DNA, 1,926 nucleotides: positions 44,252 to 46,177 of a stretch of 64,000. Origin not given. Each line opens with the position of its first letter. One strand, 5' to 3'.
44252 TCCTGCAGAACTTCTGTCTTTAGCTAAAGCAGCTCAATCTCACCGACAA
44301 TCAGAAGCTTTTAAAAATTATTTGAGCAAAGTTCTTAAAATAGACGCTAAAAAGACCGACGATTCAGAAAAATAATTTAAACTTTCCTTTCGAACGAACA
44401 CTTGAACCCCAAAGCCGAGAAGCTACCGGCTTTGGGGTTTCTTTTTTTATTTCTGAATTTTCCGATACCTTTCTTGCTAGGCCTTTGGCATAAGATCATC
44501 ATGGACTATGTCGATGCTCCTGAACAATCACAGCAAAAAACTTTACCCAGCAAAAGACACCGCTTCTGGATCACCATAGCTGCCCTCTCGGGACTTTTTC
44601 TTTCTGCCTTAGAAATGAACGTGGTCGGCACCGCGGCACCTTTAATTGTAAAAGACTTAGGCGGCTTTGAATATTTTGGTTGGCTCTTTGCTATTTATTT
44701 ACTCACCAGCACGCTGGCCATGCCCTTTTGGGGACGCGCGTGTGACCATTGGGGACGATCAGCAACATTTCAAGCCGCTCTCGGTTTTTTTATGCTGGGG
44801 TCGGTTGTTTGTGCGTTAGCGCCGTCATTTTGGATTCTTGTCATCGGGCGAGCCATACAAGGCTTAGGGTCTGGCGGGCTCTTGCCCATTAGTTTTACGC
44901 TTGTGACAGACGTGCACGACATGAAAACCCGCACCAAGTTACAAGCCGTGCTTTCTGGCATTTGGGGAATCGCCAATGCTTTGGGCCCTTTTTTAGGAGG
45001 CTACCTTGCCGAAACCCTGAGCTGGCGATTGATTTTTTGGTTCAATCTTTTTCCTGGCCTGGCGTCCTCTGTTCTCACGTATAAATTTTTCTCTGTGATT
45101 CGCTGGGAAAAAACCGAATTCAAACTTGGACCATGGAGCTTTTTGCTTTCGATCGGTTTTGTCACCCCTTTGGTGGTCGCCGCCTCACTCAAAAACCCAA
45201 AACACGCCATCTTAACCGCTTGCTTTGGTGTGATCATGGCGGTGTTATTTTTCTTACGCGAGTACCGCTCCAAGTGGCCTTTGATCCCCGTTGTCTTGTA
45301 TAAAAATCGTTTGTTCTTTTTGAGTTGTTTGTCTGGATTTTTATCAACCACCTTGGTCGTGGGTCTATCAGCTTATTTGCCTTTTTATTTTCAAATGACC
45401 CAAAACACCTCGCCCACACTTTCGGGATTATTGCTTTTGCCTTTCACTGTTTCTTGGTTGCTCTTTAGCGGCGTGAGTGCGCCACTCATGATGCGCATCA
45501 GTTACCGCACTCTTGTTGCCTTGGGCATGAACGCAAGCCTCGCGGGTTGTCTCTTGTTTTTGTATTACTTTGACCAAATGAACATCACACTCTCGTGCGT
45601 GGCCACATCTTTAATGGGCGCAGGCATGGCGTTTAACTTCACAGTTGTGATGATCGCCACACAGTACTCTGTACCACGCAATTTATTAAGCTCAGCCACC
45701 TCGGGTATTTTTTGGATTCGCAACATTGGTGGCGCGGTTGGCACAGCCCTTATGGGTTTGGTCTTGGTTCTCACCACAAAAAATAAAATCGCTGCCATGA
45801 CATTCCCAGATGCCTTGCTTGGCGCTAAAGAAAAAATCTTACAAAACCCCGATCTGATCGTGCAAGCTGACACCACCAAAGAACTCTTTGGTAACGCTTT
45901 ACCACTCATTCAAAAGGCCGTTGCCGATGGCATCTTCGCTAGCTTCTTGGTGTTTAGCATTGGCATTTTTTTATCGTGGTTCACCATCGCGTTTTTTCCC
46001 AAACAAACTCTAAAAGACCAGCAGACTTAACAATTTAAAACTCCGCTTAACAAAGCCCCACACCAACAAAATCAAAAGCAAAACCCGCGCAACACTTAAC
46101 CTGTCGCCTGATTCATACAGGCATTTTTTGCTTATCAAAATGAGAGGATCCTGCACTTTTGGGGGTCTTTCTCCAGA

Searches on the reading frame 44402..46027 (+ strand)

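Call 16: search_protein_families(library=pfam, proteins=[window:44402-46027:+], max_evalue=0.001)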
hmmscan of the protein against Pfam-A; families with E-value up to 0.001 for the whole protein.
window:44402-46027:+ (542 aa): 3 families
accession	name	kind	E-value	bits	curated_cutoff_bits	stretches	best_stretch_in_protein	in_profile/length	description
PF07690.21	MFS_1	-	5.8e-43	147.6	33.4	1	63-448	3-347/347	Major Facilitator Superfamily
PF00083.30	Sugar_tr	-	5.1e-08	32.7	22.3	1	91-225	47-187/452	Sugar (and other) transporter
PF06609.19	TRI12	-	8.6e-05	21.6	23.2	1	73-216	61-203/599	Fungal trichothecene efflux pump (TRI12)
